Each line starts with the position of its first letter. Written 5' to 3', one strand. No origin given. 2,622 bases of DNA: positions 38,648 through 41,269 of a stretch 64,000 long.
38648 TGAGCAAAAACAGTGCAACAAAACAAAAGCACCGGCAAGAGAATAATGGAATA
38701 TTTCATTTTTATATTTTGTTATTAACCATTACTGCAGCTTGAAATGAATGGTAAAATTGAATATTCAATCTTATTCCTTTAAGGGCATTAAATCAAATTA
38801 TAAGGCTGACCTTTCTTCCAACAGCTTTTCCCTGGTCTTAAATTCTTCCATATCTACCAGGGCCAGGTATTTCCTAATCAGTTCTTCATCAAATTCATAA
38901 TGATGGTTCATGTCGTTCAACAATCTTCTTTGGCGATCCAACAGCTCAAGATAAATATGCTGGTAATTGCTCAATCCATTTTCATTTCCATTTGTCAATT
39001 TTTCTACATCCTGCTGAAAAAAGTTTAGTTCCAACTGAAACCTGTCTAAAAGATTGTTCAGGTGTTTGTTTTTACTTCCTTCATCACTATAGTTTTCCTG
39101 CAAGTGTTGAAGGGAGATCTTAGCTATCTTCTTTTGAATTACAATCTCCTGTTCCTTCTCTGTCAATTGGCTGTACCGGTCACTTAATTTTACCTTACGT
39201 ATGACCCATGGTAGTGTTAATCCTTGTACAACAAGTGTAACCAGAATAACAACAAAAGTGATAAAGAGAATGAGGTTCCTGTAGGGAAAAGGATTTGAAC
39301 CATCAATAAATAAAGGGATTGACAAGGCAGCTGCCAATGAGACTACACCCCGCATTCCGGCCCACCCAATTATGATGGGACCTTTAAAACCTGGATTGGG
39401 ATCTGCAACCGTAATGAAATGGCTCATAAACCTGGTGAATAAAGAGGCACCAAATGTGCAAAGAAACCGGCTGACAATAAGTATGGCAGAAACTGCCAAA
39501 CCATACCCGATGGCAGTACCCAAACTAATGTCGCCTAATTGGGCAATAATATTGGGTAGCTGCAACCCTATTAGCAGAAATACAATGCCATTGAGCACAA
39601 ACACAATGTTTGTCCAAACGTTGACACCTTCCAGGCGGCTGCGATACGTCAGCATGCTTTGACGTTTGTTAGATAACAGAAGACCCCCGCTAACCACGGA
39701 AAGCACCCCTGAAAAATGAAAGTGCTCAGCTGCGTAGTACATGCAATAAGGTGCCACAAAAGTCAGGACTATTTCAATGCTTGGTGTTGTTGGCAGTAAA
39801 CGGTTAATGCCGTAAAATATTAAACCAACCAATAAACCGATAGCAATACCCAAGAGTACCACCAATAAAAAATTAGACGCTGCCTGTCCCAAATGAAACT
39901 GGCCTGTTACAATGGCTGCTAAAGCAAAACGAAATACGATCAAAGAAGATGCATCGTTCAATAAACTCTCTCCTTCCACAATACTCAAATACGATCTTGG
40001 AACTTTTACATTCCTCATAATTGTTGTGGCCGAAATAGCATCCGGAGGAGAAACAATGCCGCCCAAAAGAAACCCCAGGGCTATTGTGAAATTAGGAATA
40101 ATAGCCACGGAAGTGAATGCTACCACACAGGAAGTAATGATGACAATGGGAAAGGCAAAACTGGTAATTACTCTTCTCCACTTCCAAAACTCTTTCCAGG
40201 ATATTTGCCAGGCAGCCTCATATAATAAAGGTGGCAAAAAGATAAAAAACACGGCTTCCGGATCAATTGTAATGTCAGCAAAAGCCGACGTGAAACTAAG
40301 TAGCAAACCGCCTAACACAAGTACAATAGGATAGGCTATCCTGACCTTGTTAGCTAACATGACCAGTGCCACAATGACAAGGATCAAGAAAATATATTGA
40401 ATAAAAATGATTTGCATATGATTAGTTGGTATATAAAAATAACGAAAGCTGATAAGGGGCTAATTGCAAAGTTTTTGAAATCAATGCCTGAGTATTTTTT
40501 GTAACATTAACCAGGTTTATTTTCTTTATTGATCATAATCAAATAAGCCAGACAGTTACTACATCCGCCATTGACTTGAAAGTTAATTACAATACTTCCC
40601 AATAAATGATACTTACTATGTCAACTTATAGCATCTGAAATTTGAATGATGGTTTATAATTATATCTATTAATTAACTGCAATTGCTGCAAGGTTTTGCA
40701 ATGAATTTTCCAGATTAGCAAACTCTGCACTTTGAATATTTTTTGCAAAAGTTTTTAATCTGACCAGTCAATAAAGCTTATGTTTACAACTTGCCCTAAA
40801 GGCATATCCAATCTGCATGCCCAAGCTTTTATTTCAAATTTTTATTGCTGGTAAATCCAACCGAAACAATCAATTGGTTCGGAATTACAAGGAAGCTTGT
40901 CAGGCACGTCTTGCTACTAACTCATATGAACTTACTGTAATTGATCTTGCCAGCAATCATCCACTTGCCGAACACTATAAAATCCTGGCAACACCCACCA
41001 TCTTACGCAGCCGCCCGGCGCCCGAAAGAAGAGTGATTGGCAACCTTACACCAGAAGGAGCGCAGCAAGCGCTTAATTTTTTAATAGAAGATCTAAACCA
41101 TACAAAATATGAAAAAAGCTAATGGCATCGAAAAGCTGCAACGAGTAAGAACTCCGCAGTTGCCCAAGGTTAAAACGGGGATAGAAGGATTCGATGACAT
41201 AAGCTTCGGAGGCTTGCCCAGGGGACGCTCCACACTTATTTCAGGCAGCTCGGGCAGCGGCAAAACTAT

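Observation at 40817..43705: KaiA-less kaiB-kaiC-PAS-histidine-kinase operon in a Bacteroidota-type heterotroph genome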

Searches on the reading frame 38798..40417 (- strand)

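Call 3: search_protein_families(library=pfam, proteins=[window:38798-40417:-], max_evalue=0.01)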
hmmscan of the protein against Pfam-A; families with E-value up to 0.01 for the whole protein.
window:38798-40417:- (539 aa): 1 family
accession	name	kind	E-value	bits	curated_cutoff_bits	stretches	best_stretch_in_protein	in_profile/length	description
PF00999.27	Na_H_Exchanger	-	1.4e-55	189.2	26.2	1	12-407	3-374/375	Sodium/hydrogen exchanger, transmembrane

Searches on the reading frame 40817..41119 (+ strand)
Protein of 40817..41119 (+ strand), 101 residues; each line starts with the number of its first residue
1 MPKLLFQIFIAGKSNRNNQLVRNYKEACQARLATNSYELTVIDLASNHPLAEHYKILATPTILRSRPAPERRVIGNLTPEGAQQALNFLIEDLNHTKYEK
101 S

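Call 3: search_protein_families(library=pfam, proteins=[window:40817-41119:+], max_evalue=0.01)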
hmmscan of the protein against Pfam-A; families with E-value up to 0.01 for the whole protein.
window:40817-41119:+ (101 aa): 1 family
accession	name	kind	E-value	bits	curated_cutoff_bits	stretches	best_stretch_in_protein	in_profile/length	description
PF07689.18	KaiB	-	5.4e-16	58.5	27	1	8-84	2-77/82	KaiB domain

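Call 4: search_protein_families(library=ncbifam, proteins=[window:40817-41119:+], max_evalue=0.01)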
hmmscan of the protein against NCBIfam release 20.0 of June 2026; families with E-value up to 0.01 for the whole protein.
window:40817-41119:+ (101 aa): 3 families
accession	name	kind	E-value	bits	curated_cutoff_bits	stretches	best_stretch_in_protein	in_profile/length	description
NF006798.0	PRK09301.1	equivalog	5.3e-11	42.5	110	1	6-99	9-102/105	circadian clock protein KaiB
TIGR02654.1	circ_KaiB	equivalog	9.7e-10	38.4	145.3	1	6-78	6-77/87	circadian clock protein KaiB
NF006800.0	PRK09303.1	equivalog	5e-07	29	342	1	5-75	16-85/383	histidine kinase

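Call 6: search_solved_structures(query=window:40817-41119:+, max_evalue=0.01, show_alignments=4)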
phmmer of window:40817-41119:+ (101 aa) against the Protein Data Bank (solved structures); distinct sequences matched with E-value up to 0.01: 13.
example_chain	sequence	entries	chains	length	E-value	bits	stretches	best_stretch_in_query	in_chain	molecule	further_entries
4kun_A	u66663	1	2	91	1.5e-11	48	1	4-80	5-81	Hypothetical protein Lpp1115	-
8fwj_M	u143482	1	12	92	4.6e-11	46.4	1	8-80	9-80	Circadian clock protein KaiB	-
1r5p_A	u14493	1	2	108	1.3e-09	41.8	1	5-99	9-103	circadian oscillation regulator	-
4kso_C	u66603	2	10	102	1.9e-09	41.2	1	5-79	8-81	Circadian clock protein KaiB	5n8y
5jyt_A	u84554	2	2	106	2.2e-09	41.1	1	6-95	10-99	Circadian clock protein KaiB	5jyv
5jwo_B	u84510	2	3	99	3.5e-09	40.4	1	6-93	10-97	Circadian clock protein KaiB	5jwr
5jwq_B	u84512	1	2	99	4.2e-09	40.2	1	6-93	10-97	Circadian clock protein KaiB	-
2qke_A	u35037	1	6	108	6.4e-09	39.6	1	6-93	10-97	Circadian clock protein kaiB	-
1wwj_A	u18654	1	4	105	7.2e-09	39.4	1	5-93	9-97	Circadian clock protein kaiB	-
1vgl_A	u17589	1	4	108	4.6e-08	36.8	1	6-93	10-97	Circadian clock protein kaiB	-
8ubh_A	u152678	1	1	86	3.6e-07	34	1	5-78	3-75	Circadian oscillation regulator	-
6x61_B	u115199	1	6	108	0.00012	25.9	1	28-76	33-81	Adaptive-response sensory-kinase SasA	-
1t4y_A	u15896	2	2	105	0.00012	25.9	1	4-91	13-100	Adaptive-response sensory-kinase sasA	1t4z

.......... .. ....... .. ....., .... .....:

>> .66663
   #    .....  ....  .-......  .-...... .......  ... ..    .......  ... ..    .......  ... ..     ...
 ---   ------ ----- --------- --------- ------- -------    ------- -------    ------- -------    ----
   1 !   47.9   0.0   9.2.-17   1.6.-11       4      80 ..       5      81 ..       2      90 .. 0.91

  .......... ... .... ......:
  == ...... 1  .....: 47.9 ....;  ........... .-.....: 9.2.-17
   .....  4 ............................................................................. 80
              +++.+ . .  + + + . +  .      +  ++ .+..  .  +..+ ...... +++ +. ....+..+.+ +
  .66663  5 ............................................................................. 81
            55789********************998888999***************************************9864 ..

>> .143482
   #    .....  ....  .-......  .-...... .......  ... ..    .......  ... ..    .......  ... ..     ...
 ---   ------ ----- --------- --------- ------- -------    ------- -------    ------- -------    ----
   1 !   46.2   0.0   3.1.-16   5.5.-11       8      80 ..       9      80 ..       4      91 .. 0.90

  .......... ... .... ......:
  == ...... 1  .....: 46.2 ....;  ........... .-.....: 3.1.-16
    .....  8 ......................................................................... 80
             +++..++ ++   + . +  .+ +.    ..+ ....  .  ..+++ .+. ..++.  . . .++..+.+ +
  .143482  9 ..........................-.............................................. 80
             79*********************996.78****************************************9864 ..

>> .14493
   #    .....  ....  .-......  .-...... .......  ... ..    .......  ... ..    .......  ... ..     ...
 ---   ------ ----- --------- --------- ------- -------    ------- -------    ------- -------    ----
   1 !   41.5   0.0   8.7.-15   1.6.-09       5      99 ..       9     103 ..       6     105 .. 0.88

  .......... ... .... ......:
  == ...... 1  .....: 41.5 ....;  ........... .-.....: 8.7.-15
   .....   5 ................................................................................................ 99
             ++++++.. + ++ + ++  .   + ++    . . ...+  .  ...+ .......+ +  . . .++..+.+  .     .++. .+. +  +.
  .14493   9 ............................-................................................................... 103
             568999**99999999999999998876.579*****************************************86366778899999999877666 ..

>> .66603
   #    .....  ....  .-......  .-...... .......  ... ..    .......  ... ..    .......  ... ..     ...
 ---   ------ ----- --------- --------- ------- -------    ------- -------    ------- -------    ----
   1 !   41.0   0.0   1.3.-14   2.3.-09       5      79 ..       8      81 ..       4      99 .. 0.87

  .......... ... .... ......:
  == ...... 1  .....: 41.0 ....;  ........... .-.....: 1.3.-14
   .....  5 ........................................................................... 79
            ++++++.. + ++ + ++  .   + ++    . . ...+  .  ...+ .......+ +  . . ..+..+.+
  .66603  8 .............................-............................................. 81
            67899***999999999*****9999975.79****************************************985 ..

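Call 36: find_homologous_proteins(query=window:40817-41119:+, max_evalue=0.001)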
Query window:40817-41119:+ (101 aa): 13 proteins with E <= 0.001 among 14 candidates.
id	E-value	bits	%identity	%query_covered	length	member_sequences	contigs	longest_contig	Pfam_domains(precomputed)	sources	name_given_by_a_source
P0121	2.7e-49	183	87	100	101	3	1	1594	PF07689.19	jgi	-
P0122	7.0e-43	163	74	100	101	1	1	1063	PF07689.19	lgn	-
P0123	2.7e-40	154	72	100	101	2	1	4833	PF07689.19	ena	-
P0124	1.9e-38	149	68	100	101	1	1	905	PF07689.19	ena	-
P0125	1.0e-35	140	71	100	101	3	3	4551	PF07689.19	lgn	-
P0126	1.1e-34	137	68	100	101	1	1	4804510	PF07689.19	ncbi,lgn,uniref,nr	ncbi:circadian clock KaiB family protein [Pseudocnuella soli]|uniref:circadian clock KaiB family pro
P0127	9.0e-33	130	63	100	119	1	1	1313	PF07689.19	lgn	-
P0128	4.5e-31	125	62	100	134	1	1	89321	PF07689.19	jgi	-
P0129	2.7e-13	68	49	75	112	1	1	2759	PF07689.19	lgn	-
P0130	1.9e-9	56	42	77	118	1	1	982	PF07689.19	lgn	-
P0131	1.9e-9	56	42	77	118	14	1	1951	PF07689.19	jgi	-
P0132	4.5e-8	51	40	77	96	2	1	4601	PF07689.19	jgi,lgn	jgi:circadian clock protein KaiB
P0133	2.1e-6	46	37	72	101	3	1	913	PF07689.19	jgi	jgi:circadian clock protein KaiB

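Call 47: predict_structure(alignment_id=A1)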
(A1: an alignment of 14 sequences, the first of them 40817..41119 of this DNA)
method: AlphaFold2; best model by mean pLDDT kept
length: 101 residues; sequences in the alignment: 14
mean_pLDDT: 88.0   pTM: 0.77
mean pLDDT of the five models: 88.0, 86.8, 85.9, 82.4, 81.2
residues with pLDDT >= 90: 64; 70-90: 29; 50-70: 6; < 50: 2
segments of 3 or more residues with pLDDT < 50: none
pLDDT, mean of each block of 10 residues (from residue 1): 86 89 93 90 90 90 92 88 92 73 48
secondary structure, 60 per line:
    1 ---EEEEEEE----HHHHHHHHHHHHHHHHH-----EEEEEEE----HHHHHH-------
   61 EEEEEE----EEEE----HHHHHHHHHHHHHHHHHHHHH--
elements in order: E4-10 H15-31 E37-43 H48-53 E61-66 E71-74 H79-99

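Call 51: fold_search(model_id=the predicted structure, library=pdb)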
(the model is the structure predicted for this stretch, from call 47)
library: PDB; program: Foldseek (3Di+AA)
matches with E <= 10: 1268; with E <= 0.001: 102
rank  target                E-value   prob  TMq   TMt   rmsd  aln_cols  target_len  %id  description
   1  5jyt_MODEL_1_A        3.9e-08  1.00  0.74  0.71   3.1       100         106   31  NMR structure of foldswitch-stablized KaiB from Thermosynechococcus elongatus (released 2017-03-29)
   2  4kun_B                5.1e-08  1.00  0.73  0.81   2.5        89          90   31  Crystal structure of Legionella pneumophila Lpp1115 / KaiB (released 2013-06-05)
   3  4kun_A                2.8e-07  1.00  0.71  0.78   2.4        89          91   34  Crystal structure of Legionella pneumophila Lpp1115 / KaiB (released 2013-06-05)
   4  8fwj_M                3.0e-07  1.00  0.70  0.82   2.0        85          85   33  Structure of dodecameric KaiC-RS-S413E/S414E complexed with KaiB-RS solved by cryo-EM (released 2023-03-22)
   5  5jwr_D                5.4e-07  1.00  0.66  0.75   2.1        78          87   32  Crystal structure of foldswitch-stabilized KaiB in complex with the N-terminal CI domain of KaiC and a dimer of KaiA C (released 2017-03-29)
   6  5jwo_B                7.1e-07  1.00  0.71  0.80   2.4        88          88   33  Crystal structure of foldswitch-stabilized KaiB in complex with the N-terminal CI domain of KaiC from Thermosynechococ (released 2017-03-29)
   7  5n8y_G                7.1e-07  1.00  0.71  0.77   2.6        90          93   33  KaiCBA circadian clock backbone model based on a Cryo-EM density (released 2017-03-29)
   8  5jwr_B                8.6e-07  1.00  0.68  0.76   2.5        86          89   32  Crystal structure of foldswitch-stabilized KaiB in complex with the N-terminal CI domain of KaiC and a dimer of KaiA C (released 2017-03-29)
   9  6x61_B                6.2e-06  1.00  0.67  0.73   2.6        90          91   23  Crystal structure of the N-terminal thioredoxin domain of SasA in complex with the N-terminal CI domain of KaiC from T (released 2021-06-02)
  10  6x61_J                6.6e-06  1.00  0.70  0.75   2.4        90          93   22  Crystal structure of the N-terminal thioredoxin domain of SasA in complex with the N-terminal CI domain of KaiC from T (released 2021-06-02)
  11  6x61_D                6.6e-06  1.00  0.65  0.71   3.8        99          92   21  Crystal structure of the N-terminal thioredoxin domain of SasA in complex with the N-terminal CI domain of KaiC from T (released 2021-06-02)
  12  6x61_L                7.6e-06  1.00  0.68  0.73   2.9        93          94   22  Crystal structure of the N-terminal thioredoxin domain of SasA in complex with the N-terminal CI domain of KaiC from T (released 2021-06-02)
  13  6x61_H                9.2e-06  1.00  0.66  0.70   3.6        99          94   22  Crystal structure of the N-terminal thioredoxin domain of SasA in complex with the N-terminal CI domain of KaiC from T (released 2021-06-02)
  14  4ef0_A                1.3e-05  1.00  0.59  0.54   4.1        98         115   22  Crystal Structure of the first catalytic domain of protein disulfide isomerase P5 (released 2013-04-03)
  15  3w8j_A                1.5e-05  1.00  0.58  0.51   4.0        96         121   23  Crystal structure of P5 a0 in a complex with Prx4 c-term (released 2013-09-04)
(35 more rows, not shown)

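Call 57: list_cluster_members(proteins=[P0001, window:40817-41119:+, window:42662-43702:+])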
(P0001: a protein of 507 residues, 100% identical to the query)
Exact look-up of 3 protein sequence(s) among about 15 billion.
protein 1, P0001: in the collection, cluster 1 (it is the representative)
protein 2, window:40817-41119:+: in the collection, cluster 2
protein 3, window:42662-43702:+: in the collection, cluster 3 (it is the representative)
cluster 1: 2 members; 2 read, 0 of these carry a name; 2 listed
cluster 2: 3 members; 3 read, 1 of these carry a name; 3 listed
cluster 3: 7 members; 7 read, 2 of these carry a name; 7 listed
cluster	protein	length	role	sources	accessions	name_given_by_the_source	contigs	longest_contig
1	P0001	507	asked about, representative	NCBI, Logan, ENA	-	-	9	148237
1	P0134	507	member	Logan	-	-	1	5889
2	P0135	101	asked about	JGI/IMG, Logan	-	circadian clock protein KaiB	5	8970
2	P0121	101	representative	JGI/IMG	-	-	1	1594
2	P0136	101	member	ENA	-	-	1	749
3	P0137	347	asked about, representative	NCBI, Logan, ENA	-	-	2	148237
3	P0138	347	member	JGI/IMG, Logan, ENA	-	light-regulated signal transduction histidine kinase (bacteriophytochrome)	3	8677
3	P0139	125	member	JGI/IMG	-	light-regulated signal transduction histidine kinase (bacteriophytochrome)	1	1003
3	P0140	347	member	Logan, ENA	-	-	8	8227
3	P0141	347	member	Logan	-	-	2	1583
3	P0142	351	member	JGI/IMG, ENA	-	-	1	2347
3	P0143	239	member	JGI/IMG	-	-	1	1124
